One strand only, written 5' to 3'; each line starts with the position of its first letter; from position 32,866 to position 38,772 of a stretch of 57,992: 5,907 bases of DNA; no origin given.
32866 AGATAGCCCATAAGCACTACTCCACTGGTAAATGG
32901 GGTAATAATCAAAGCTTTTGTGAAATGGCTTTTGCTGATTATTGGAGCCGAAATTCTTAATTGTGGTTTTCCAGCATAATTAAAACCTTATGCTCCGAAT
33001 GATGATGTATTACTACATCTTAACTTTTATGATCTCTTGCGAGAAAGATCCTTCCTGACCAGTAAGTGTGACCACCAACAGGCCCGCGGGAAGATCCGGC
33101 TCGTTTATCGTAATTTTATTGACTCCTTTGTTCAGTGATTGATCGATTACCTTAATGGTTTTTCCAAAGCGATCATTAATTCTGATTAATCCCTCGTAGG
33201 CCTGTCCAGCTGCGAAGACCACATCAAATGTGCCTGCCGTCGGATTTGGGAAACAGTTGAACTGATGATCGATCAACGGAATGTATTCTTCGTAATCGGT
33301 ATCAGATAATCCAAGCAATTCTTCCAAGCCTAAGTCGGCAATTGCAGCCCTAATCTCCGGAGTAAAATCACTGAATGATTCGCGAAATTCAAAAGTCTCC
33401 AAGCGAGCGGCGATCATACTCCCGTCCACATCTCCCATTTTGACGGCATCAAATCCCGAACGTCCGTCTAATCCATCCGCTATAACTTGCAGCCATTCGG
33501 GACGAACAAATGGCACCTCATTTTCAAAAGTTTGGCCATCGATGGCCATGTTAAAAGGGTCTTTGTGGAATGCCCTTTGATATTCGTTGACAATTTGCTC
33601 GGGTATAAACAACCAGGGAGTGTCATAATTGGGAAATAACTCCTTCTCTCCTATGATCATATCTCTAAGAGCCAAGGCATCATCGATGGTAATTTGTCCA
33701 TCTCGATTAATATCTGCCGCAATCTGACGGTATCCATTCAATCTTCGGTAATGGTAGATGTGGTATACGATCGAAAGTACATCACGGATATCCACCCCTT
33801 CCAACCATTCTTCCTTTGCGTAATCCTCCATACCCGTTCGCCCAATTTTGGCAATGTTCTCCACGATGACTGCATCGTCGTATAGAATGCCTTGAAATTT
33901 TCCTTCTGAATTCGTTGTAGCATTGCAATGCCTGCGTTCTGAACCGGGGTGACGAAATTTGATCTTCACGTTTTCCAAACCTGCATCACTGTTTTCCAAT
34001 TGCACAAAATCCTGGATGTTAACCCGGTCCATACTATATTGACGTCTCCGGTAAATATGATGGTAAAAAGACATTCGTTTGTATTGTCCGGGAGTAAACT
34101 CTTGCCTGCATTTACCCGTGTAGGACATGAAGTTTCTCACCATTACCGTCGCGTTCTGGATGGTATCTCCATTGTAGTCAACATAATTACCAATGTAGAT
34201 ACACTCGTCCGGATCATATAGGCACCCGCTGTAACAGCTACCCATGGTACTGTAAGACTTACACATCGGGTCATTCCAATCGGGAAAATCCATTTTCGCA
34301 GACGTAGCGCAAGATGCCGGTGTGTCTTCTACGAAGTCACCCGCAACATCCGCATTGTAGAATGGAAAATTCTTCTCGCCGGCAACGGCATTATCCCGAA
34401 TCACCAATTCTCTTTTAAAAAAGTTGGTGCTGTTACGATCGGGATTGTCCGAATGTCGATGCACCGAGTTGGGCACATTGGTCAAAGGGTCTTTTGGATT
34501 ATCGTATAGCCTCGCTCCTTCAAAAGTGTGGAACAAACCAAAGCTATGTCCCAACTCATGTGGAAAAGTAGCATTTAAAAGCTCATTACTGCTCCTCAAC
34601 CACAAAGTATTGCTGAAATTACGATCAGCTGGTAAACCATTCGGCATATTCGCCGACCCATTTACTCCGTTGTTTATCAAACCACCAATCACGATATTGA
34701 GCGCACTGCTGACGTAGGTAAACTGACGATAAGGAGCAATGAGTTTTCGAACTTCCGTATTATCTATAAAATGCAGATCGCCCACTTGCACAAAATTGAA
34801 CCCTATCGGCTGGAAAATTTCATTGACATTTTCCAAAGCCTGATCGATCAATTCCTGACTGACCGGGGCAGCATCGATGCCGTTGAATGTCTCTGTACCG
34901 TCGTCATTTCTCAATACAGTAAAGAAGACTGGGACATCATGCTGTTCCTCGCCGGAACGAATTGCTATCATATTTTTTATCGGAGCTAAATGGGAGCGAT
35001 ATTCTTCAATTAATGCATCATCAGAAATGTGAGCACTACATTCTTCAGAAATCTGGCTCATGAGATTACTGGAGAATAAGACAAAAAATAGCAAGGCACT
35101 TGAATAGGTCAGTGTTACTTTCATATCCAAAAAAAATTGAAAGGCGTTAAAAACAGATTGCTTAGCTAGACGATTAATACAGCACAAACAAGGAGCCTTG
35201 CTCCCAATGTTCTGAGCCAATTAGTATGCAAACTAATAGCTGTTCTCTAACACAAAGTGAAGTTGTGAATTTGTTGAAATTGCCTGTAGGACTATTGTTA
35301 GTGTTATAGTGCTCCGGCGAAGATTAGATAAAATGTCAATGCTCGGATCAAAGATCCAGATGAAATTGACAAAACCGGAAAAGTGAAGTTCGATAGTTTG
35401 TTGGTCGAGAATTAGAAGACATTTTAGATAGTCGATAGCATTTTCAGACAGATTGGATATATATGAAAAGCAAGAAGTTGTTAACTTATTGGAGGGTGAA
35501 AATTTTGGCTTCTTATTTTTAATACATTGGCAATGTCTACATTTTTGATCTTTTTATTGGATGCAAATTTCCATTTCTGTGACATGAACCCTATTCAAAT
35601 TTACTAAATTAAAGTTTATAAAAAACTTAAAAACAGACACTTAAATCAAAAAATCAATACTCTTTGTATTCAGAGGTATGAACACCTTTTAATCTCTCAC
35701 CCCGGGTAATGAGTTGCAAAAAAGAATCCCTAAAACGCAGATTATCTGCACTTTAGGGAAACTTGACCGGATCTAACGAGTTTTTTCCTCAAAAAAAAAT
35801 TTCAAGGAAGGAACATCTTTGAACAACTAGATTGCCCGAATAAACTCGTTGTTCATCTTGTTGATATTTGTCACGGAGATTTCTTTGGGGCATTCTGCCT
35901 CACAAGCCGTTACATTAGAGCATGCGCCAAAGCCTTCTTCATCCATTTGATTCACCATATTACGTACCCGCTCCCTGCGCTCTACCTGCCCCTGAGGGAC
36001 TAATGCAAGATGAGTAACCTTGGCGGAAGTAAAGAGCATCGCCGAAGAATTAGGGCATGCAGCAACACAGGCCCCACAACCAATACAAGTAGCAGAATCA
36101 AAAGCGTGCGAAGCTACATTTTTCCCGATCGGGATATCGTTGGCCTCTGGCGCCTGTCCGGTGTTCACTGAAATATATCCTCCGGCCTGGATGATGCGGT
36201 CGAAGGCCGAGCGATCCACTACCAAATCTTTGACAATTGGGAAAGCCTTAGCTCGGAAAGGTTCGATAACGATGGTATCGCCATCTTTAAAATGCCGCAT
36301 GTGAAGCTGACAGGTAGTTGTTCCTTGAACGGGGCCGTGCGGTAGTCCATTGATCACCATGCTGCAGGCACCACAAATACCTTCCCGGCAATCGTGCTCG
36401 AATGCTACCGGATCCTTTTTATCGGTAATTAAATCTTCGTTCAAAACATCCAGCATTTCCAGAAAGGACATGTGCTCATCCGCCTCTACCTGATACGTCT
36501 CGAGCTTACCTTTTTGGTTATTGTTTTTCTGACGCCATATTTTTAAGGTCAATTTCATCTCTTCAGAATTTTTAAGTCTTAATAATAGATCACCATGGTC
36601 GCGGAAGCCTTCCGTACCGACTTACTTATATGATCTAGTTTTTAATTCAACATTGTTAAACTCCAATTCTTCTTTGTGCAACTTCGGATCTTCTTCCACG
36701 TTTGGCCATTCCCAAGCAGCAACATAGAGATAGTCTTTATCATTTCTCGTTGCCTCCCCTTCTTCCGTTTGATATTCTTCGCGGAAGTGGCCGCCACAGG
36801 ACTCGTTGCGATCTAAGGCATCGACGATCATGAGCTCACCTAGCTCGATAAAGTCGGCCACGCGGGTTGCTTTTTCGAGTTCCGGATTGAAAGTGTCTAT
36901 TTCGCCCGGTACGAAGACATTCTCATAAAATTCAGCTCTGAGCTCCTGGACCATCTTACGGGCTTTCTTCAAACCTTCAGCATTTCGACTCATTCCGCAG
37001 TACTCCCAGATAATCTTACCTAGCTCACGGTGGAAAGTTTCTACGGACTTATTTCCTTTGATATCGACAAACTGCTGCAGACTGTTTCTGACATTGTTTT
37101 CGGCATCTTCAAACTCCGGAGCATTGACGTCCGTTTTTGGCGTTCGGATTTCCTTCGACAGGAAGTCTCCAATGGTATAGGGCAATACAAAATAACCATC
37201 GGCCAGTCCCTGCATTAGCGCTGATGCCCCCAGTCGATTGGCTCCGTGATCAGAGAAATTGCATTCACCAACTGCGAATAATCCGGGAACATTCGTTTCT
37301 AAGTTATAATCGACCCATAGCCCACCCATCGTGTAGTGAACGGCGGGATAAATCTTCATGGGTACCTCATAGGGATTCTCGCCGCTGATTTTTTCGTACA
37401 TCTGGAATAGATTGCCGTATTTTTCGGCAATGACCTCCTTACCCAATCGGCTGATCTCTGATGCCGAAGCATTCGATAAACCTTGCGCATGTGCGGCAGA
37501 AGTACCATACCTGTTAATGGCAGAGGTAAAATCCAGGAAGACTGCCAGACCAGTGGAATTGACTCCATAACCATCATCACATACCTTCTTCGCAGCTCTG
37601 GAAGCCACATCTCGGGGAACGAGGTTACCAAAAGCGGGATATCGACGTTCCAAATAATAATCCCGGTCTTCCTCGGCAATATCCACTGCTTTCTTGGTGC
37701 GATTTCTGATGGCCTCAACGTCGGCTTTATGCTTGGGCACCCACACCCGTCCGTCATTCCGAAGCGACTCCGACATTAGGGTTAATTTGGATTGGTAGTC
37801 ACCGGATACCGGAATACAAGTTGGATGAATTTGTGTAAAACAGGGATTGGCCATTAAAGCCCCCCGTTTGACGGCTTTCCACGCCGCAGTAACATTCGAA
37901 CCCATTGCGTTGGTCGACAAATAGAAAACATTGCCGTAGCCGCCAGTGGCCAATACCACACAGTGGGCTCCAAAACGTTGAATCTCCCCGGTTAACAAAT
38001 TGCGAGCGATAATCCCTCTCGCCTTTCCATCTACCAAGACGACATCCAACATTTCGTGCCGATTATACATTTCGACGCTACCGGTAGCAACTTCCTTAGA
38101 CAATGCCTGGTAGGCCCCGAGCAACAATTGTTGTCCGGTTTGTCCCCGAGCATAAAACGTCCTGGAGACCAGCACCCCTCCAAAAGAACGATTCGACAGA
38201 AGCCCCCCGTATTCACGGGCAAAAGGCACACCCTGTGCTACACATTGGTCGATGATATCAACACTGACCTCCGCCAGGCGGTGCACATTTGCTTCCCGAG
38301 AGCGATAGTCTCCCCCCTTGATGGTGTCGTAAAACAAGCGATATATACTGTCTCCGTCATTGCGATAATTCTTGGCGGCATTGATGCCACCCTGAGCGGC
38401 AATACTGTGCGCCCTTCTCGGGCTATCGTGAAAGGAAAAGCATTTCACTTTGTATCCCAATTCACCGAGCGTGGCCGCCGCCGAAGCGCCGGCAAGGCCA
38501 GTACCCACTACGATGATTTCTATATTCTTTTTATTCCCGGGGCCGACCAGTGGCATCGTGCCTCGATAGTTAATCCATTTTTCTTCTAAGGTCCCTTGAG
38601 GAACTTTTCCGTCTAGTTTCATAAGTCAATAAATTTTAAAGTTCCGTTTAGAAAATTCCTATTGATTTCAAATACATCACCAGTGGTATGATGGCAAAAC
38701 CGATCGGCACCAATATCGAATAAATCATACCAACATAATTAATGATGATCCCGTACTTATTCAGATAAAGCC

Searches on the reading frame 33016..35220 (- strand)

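Call 55: search_protein_families(library=pfam, proteins=[window:33016-35220:-], max_evalue=0.0001)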
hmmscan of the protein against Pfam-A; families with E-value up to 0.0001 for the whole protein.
window:33016-35220:- (735 aa): 3 families
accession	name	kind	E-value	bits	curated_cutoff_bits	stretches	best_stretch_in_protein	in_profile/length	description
PF05572.19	Peptidase_M43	-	2.1e-06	28.2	23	0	177-252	26-104/152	Pregnancy-associated plasma protein-A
PF18962.6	Por_Secre_tail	-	1.8e-05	25.4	27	1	657-731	2-74/75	Secretion system C-terminal sorting domain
PF13582.12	Reprolysin_3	-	9.5e-05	23.4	22.4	0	173-232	60-123/123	Metallo-peptidase family M12B Reprolysin-like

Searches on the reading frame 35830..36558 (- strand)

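Call 55: search_protein_families(library=pfam, proteins=[window:35830-36558:-], max_evalue=0.0001)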
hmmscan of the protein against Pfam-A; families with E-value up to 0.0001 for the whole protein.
window:35830-36558:- (243 aa): 10 families
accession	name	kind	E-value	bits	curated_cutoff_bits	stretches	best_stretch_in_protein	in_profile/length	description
PF13085.11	Fer2_3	-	5e-28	97.7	27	1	4-119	1-105/107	2Fe-2S iron-sulfur cluster binding domain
PF13237.11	Fer4_10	-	1.3e-08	35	25.5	1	153-224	4-53/53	4Fe-4S dicluster domain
PF13183.11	Fer4_8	-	1.5e-08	35.5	27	1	156-227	3-68/68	4Fe-4S dicluster domain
PF13187.11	Fer4_9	-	2.2e-07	31.2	27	1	148-171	34-50/52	4Fe-4S dicluster domain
PF12838.12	Fer4_7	-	2.3e-07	31.6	27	1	157-226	1-51/52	4Fe-4S dicluster domain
PF00037.32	Fer4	-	3.1e-06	27.2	21.1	1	153-170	3-20/24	4Fe-4S binding domain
PF13534.11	Fer4_17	-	4.8e-06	27.5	22.2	1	158-228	2-61/61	4Fe-4S dicluster domain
PF12797.12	Fer4_2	-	1.3e-05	25.3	24.5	1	153-169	5-21/22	4Fe-4S binding domain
PF12837.12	Fer4_6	-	2.7e-05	24.3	25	1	153-170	4-21/24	4Fe-4S binding domain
PF14697.11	Fer4_21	-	9.7e-05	22.9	35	1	154-183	4-33/59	4Fe-4S dicluster domain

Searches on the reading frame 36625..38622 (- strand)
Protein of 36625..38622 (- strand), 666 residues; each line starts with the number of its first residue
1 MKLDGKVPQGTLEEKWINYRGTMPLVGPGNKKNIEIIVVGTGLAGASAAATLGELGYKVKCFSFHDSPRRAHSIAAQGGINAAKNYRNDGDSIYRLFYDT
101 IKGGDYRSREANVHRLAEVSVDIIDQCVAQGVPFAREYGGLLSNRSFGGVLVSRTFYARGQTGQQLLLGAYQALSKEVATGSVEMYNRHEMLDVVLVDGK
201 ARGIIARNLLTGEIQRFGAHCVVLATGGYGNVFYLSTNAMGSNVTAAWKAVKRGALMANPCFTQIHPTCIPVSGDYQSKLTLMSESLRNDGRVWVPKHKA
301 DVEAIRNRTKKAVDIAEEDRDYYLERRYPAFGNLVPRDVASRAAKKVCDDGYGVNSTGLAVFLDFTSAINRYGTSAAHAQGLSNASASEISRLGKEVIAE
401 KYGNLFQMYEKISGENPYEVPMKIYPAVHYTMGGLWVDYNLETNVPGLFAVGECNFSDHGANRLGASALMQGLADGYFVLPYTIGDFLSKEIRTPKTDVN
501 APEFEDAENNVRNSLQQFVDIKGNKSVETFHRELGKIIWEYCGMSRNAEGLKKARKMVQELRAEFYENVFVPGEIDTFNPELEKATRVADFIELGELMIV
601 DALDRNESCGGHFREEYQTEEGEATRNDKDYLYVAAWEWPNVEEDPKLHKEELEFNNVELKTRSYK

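Call 55: search_protein_families(library=pfam, proteins=[window:36625-38622:-], max_evalue=0.0001)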
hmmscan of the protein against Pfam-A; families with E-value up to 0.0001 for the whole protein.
window:36625-38622:- (666 aa): 5 families
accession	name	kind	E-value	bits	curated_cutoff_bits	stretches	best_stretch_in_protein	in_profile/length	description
PF00890.30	FAD_binding_2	-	6.2e-55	187.5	20.4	1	36-469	2-414/414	FAD binding domain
PF02910.25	Succ_DH_flav_C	-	1.7e-36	125.5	20.8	1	531-665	1-130/130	Fumarate reductase flavoprotein C-term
PF07992.20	Pyr_redox_2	-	3.5e-09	37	26.1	0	35-233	2-114/291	Pyridine nucleotide-disulphide oxidoreductase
PF01266.30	DAO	-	7.8e-07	29.4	27.9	0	36-326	2-292/353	FAD dependent oxidoreductase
PF03486.20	HI0933_like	-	3.7e-05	23.7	50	0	35-86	2-53/244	HI0933-like protein Rossmann domain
